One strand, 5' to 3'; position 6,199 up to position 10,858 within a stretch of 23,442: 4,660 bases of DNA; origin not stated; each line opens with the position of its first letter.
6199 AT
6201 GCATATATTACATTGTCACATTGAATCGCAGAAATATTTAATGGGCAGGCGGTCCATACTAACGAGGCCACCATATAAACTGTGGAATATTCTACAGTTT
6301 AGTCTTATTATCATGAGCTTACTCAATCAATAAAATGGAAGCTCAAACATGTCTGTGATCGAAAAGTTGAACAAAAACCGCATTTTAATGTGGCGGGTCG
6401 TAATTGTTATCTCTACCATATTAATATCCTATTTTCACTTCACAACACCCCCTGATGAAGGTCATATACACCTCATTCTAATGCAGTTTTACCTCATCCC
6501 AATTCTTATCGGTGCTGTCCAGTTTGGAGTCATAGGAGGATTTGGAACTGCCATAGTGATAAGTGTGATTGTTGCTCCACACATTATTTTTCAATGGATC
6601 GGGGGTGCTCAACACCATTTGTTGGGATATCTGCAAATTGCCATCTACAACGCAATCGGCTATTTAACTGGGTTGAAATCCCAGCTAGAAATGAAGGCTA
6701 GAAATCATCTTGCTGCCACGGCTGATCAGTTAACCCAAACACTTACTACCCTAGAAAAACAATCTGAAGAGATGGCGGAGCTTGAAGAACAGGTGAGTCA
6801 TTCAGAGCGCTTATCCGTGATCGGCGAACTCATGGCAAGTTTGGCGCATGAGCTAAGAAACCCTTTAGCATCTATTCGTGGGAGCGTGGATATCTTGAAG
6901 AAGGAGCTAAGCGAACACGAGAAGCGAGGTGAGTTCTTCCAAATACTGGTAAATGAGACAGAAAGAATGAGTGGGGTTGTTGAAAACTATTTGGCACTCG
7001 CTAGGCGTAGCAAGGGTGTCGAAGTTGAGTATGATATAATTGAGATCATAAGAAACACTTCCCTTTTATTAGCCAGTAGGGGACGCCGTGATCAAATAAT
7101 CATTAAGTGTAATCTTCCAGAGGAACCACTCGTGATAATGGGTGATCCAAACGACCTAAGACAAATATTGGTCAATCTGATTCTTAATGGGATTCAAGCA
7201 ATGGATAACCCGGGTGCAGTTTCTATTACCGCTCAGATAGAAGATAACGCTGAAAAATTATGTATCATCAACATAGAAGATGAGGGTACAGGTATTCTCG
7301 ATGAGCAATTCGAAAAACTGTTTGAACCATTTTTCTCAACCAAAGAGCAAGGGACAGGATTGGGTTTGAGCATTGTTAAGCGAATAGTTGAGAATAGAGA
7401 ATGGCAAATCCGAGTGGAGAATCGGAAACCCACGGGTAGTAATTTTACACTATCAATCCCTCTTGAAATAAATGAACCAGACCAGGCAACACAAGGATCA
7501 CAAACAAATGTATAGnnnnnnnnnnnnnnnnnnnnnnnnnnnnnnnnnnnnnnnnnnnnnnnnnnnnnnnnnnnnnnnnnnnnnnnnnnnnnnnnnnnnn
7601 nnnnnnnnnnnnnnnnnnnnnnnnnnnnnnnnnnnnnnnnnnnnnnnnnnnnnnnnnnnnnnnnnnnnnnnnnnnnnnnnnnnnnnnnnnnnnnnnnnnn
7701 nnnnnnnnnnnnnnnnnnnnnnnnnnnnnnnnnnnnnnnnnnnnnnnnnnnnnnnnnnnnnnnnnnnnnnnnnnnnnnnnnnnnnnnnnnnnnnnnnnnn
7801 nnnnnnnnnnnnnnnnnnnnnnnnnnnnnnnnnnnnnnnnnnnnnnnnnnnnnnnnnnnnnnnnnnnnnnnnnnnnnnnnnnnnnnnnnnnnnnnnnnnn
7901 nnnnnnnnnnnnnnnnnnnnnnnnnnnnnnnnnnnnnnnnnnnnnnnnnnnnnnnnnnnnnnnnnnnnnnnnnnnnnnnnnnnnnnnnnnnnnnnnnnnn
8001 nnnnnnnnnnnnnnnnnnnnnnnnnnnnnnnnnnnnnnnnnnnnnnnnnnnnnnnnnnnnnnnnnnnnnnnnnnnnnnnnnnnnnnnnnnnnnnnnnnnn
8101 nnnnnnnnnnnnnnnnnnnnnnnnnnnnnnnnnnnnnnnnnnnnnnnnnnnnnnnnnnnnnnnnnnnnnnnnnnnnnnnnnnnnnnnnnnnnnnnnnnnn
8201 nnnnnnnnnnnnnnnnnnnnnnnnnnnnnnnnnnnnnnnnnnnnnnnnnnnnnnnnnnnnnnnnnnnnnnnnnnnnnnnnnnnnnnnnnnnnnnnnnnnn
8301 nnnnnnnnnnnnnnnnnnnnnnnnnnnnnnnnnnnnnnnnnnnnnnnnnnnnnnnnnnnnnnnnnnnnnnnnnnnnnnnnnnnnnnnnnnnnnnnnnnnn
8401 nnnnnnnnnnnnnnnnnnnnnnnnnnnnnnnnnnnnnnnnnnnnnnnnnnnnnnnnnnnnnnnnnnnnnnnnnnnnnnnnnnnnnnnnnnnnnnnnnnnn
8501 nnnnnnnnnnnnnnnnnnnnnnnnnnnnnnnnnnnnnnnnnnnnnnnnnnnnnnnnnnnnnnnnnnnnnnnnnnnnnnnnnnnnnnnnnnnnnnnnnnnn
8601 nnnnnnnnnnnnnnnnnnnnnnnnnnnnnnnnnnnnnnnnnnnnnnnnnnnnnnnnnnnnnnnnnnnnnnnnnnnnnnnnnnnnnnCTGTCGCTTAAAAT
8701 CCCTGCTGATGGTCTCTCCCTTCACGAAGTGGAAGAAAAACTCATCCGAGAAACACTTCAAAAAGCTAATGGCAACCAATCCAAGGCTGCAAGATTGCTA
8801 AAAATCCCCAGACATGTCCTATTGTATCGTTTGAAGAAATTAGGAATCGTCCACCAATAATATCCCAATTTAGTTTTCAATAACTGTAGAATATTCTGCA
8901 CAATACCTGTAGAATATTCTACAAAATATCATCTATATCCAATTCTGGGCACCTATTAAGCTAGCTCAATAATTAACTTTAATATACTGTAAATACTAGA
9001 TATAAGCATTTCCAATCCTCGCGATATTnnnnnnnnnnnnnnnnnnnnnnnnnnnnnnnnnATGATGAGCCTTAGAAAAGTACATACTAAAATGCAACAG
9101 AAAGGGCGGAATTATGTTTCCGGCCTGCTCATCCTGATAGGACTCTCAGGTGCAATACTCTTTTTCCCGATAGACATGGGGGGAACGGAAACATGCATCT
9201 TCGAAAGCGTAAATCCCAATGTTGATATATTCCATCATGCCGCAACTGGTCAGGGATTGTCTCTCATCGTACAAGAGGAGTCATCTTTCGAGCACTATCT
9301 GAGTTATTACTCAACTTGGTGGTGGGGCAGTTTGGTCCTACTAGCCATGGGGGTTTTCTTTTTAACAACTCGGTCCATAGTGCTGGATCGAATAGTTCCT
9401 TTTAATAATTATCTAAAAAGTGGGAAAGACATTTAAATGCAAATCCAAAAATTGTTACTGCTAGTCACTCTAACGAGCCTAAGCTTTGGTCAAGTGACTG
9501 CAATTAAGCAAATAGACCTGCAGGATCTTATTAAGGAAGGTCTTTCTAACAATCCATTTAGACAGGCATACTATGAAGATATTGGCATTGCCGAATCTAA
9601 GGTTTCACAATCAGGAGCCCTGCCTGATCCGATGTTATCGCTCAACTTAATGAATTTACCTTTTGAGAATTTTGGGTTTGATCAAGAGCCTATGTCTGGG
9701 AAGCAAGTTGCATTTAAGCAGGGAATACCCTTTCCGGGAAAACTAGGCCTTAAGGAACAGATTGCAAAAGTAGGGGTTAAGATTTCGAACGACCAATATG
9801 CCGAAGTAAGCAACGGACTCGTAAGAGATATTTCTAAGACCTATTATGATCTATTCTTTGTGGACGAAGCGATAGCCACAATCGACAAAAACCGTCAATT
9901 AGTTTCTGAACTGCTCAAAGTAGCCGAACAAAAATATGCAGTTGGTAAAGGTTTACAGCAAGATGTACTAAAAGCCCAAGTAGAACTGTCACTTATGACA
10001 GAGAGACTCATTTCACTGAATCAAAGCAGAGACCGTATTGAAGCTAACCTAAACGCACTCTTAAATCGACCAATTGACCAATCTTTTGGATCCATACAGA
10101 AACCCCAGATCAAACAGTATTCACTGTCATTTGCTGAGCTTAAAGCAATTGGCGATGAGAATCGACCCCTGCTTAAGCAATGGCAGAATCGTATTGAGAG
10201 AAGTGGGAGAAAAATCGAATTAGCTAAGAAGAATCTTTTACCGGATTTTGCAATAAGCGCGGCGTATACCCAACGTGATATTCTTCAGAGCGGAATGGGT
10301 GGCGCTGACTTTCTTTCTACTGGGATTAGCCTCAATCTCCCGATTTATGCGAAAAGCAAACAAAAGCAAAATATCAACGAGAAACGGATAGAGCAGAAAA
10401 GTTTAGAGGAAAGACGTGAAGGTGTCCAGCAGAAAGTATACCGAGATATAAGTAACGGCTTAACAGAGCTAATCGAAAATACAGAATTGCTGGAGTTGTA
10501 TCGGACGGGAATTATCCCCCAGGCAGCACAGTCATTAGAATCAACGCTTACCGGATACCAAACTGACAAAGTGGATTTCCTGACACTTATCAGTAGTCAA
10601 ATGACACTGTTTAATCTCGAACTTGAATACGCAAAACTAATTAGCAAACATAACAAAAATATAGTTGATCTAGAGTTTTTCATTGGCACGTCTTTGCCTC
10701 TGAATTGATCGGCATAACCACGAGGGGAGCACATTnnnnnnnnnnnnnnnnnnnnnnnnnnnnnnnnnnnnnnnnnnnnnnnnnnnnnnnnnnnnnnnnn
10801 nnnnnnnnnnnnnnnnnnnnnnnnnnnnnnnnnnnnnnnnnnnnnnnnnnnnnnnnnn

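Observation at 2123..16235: A recurring palindromic enhancer-like motif (roughly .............(n)AATATC) sits in front of sigma-54 promoters across the island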

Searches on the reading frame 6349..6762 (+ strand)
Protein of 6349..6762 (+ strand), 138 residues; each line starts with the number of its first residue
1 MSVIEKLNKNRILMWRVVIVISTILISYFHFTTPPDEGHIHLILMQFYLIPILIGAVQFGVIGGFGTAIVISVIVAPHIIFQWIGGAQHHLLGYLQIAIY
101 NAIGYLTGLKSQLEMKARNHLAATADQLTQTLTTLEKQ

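Call 51: search_protein_families(library=pfam, proteins=[window:6349-6732:+], max_evalue=10)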
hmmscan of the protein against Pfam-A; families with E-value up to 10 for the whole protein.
seq(128 aa): 1 family
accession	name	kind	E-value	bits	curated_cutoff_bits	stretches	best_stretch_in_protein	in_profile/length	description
PF03526.18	Microcin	-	0.58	10.5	25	1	17-28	11-22/55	Colicin E1 (microcin) immunity protein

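Call 52: find_homologous_proteins(query=window:6349-6762:+, max_evalue=0.001)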
Query seq(138 aa) (138 aa): 2 proteins with E <= 0.001 among 25 candidates.
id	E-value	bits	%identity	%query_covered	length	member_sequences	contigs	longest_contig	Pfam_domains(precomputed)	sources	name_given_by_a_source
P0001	7.9e-33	131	56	79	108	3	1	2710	-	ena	-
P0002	1.7e-29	120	48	88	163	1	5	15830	-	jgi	jgi:hypothetical protein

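Call 58: search_protein_representatives(protein=window:6349-6762:+)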
Query: 138 residues. Proteins with E-value up to 0.001 (for the whole library): 511; up to 1e-10: 63; up to 1e-30: 1. The best 150 are listed.
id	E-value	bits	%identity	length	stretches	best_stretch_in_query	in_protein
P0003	2.5e-64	231.5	78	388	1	2-138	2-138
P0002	5.5e-30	120.4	50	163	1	16-133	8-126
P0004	8.9e-26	106.7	42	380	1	11-138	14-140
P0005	2.7e-24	101.9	42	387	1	7-137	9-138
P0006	8.1e-24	100.4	47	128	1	9-121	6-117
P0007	2.0e-23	99.2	38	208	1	8-138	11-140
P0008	7.9e-21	90.7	34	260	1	7-137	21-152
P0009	2.7e-19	85.8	44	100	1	5-102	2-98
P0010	3.7e-19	85.3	45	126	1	40-121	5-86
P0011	8.3e-19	84.2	42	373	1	10-135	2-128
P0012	1.6e-18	83.2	39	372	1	16-135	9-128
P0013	3.3e-18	82.3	38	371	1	22-138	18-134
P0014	2.1e-17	79.6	32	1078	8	86-122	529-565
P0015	7.8e-17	77.8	32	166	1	13-135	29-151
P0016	2.2e-16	76.4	35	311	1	21-130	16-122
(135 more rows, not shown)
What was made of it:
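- Its family is much broader (511 clusters) than the cus-linked group (call 58).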

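Call 60: find_encoding_contigs(protein=P0002, flank=10000, max_places=5)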
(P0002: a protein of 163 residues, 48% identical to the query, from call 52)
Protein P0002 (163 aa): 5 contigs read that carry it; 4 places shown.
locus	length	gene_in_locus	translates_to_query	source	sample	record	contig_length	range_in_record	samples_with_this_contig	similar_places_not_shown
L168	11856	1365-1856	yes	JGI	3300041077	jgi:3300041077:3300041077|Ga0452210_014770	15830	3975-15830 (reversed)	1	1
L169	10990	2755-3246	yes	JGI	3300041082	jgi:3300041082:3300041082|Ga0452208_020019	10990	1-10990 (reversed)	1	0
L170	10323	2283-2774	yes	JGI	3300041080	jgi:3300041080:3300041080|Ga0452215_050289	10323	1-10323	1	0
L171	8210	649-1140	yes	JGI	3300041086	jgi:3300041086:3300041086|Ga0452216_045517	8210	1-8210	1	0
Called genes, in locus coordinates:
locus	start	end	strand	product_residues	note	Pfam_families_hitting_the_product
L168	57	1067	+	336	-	PF00589:Phage_integrase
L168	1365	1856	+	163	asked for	-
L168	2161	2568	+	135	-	-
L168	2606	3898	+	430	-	PF02321:OEP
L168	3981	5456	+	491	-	PF19335:HMBD, PF25919:BSH_CusB, PF25973:BSH_CzcB, PF25869:3HB_CusB (weak), PF25954:Beta-barrel_RND_2, PF25975:CzcB_C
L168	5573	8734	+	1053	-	PF00873:ACR_tran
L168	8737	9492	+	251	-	PF12773:DZR, PF13240:Zn_Ribbon_1 (weak), PF13248:Zn_ribbon_3 (weak), PF24463:DUF7577 (weak)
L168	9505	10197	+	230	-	PF13240:Zn_Ribbon_1 (weak), PF10080:FtrD-like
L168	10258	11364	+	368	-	PF12704:MacB_PCD, PF02687:FtsX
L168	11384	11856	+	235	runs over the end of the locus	PF00005:ABC_tran, PF02463:SMC_N (faint), PF13304:AAA_21 (faint)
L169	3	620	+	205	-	?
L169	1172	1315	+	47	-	-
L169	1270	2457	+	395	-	PF00589:Phage_integrase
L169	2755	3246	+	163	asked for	-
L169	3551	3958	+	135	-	-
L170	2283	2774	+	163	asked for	-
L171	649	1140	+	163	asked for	-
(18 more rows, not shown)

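Call 61: find_encoding_contigs(protein=P0001, flank=10000, max_places=3)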
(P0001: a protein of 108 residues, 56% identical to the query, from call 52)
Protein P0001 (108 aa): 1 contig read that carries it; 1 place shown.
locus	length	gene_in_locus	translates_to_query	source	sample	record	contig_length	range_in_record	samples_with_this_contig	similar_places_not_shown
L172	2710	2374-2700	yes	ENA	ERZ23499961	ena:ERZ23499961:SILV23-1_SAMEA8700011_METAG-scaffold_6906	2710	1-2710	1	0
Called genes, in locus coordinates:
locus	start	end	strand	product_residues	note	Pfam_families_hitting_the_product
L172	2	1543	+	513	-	?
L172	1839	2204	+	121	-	PF09966:DUF2200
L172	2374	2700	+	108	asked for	-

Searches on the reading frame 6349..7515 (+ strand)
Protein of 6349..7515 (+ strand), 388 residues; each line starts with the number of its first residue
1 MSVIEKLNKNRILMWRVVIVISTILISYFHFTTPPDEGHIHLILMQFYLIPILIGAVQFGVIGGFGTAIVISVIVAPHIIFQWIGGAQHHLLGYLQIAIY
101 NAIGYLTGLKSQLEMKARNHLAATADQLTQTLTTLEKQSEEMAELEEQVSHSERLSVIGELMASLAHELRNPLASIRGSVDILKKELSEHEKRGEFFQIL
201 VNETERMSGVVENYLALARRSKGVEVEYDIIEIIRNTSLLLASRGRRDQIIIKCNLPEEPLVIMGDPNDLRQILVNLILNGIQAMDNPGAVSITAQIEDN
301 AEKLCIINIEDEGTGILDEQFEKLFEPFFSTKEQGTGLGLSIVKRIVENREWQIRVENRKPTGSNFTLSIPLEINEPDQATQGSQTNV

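Call 9: search_protein_families(library=pfam, proteins=[window:6349-7515:+], max_evalue=0.01)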
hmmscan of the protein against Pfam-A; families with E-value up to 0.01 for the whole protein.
window:6349-7515:+ (388 aa): 4 families
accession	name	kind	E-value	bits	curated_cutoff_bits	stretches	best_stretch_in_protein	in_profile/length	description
PF02518.31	HATPase_c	-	1.4e-22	80.6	26.4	1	265-373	1-110/111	Histidine kinase-, DNA gyrase B-, and HSP90-like ATPase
PF00512.31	HisKA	-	7.4e-17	61.6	26.9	1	159-221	3-64/66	His Kinase A (phospho-acceptor) domain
PF14501.12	HATPase_c_5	-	1.1e-05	25.7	22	1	268-359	4-91/102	GHKL domain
PF01544.23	CorA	-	0.00026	20.9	27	1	130-220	122-217/292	CorA-like Mg2+ transporter protein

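Call 30: search_protein_families(library=ncbifam, proteins=[window:6349-7515:+], max_evalue=0.001)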
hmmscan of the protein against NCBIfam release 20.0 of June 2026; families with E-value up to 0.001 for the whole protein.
window:6349-7515:+ (388 aa): 81 families (the best 25 are shown)
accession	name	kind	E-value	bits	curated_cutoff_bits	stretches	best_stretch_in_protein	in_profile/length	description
NF008468.0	PRK11360.1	equivalog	1.6e-63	215.1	646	1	141-376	379-612/616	two-component system sensor histidine kinase AtoS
NF007688.0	PRK10364.1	equivalog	1.4e-51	175.7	479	1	136-378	218-457/460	two-component system sensor histidine kinase ZraS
NF010411.0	PRK13837.1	equivalog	3e-45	154.6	647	1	120-382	413-685/828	two-component system VirA-like sensor kinase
NF046044.1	PnpS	equivalog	6.1e-40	137.4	400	1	132-371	144-390/390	two-component system histidine kinase PnpS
NF053867.1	SprKinKinDBac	equivalog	9.3e-38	129.9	775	1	146-373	274-498/500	sporulation kinase KinD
TIGR02966.1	phoR_proteo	equivalog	9e-35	120.2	334.2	1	134-369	89-332/333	phosphate regulon sensor histidine kinase PhoR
NF008312.0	PRK11100.1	equivalog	1.7e-33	116.2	356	1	119-372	211-474/477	two-component system sensor histidine kinase CreC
TIGR02956.1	TMAO_torS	equivalog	5.8e-31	107.4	676.5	1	117-383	421-693/967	TMAO reductase system sensor histidine kinase/response regulator TorS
NF040750.1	tetrathio_HK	equivalog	2.1e-30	105.7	750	1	134-368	314-550/555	tetrathionate respiration histidine kinase TtrS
NF041777.1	sens_FixL_Rhizob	equivalog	1.3e-29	103.2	850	1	130-373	234-482/485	sensor protein FixL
NF033092.0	HK_WalK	equivalog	1.4e-29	103.2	725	1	160-371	374-593/594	cell wall metabolism sensor histidine kinase WalK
NF041947.1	LuxQ_Vibrio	equivalog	2.4e-29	101.8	1200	1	124-384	444-708/843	quorum-sensing autoinducer 2 sensor kinase/phosphatase LuxQ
NF047466.1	hybrid_RR_LvrB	exception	1.5e-28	100.1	500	1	135-372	129-376/377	hybrid histidine kinase/response regulator LvrB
NF046020.1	HisKinCckABruc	equivalog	2.3e-28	98.5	1000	1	141-383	463-718/868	cell cycle histidine kinase CckA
NF047874.1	MASE3_PAS_HK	subfamily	5.5e-28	98.1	560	1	136-382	378-635/655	MASE3 domain-containing sensor histidine kinase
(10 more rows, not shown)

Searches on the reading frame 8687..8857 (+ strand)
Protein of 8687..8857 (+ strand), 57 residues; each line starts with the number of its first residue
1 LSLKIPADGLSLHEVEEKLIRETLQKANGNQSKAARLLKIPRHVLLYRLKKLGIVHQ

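Call 67: find_homologous_proteins(query=window:8687-8857:+, max_evalue=0.001)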
Query seq(57 aa) (57 aa): 2 proteins with E <= 0.001 among 2 candidates.
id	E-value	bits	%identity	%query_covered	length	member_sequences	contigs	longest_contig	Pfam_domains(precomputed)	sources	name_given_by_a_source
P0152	3.9e-12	63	63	89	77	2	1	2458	PF02954.26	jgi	-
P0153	7.7e-9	53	63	81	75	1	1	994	PF02954.26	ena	-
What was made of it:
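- Tried and rejected: Only two hits each (calls 52, 67).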

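Call 69: find_encoding_contigs(protein=P0152, flank=5000, max_places=3)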
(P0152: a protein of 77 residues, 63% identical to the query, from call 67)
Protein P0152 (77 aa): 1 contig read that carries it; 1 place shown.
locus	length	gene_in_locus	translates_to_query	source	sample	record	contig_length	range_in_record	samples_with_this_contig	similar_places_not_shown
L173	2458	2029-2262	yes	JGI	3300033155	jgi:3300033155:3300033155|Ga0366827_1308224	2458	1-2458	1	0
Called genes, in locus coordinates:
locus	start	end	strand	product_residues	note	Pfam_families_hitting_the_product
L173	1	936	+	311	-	PF00512:HisKA, PF02518:HATPase_c, PF14501:HATPase_c_5 (weak)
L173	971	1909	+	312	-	PF00072:Response_reg, PF00158:Sigma54_activat, PF01078:Mg_chelatase (faint), PF14532:Sigma54_activ_2, PF07728:AAA_5 (weak)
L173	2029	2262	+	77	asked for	PF02954:HTH_8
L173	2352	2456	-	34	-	?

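Call 71: find_encoding_contigs(protein=P0153, flank=5000, max_places=3)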
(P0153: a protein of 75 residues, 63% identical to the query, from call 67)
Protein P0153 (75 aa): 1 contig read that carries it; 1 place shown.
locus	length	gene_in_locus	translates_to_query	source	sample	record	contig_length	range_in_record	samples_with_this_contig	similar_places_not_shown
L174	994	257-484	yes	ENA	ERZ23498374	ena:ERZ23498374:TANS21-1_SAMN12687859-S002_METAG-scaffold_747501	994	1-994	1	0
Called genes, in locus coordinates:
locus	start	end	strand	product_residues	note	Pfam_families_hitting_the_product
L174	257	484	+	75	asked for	PF02954:HTH_8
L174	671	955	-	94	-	-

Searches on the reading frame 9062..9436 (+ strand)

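Call 9: search_protein_families(library=pfam, proteins=[window:9062-9436:+], max_evalue=0.01)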
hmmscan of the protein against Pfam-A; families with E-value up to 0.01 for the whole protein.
window:9062-9436:+ (124 aa): 0 families

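Call 30: search_protein_families(library=ncbifam, proteins=[window:9062-9436:+], max_evalue=0.001)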
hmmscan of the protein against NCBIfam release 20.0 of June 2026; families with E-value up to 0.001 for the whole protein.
window:9062-9436:+ (124 aa): 0 families

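Call 51: search_protein_families(library=pfam, proteins=[window:9062-9436:+], max_evalue=10)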
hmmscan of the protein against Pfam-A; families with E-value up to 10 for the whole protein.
window:9062-9436:+ (124 aa): 1 family
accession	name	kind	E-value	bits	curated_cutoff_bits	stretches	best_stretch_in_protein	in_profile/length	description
PF01127.27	Sdh_cyt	-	0.25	11.9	25.8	1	66-109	47-94/122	Succinate dehydrogenase/Fumarate reductase transmembrane subunit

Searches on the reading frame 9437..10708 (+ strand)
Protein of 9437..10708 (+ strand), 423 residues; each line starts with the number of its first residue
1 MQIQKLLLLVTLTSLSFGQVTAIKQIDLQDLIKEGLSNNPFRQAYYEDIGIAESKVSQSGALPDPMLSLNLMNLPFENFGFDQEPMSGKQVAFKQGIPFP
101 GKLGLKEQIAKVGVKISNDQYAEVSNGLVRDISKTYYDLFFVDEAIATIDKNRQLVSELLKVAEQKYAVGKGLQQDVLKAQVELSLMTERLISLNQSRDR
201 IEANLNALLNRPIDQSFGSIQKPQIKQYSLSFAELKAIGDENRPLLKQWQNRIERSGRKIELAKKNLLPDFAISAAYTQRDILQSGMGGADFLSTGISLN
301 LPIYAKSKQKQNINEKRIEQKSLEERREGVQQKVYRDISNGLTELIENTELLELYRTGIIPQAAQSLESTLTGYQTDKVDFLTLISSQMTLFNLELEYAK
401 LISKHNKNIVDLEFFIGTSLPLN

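Call 9: search_protein_families(library=pfam, proteins=[window:9437-10708:+], max_evalue=0.01)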
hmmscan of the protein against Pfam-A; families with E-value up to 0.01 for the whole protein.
window:9437-10708:+ (423 aa): 1 family
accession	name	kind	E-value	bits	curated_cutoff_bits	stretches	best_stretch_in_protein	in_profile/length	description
PF02321.23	OEP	-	5.5e-40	137.6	22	2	233-417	2-187/187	Outer membrane efflux protein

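Call 41: search_protein_families(library=ncbifam, proteins=[window:9437-10708:+], max_evalue=0.00001)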
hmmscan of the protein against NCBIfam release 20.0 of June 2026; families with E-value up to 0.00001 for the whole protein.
window:9437-10708:+ (423 aa): 6 families
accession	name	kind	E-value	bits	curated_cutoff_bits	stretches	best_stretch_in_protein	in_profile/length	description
TIGR01844.1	type_I_sec_TolC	subfamily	7.5e-22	77.9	225.15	1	109-400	93-381/414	TolC family outer membrane protein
TIGR01845.1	outer_NodT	subfamily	5.7e-15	55.1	210.05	1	114-412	153-453/460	efflux transporter outer membrane subunit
NF045679.1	DiMtlExpIhpA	equivalog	3.3e-10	39.2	650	1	11-417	16-413/424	divalent metal ion exporter subunit IhpA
NF033143.1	efflux_OM_AdeK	equivalog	7.6e-08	31.5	900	1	128-356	168-399/480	multidrug efflux RND transporter AdeIJK outer membrane channel subunit AdeK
NF047721.1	ToxDrgExpTdeA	equivalog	5.9e-07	28.7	550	1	126-313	159-347/455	toxin/drug exporter TdeA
NF007002.0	PRK09465.1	equivalog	8.6e-06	24.5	495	0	108-395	108-402/460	outer membrane channel protein TolC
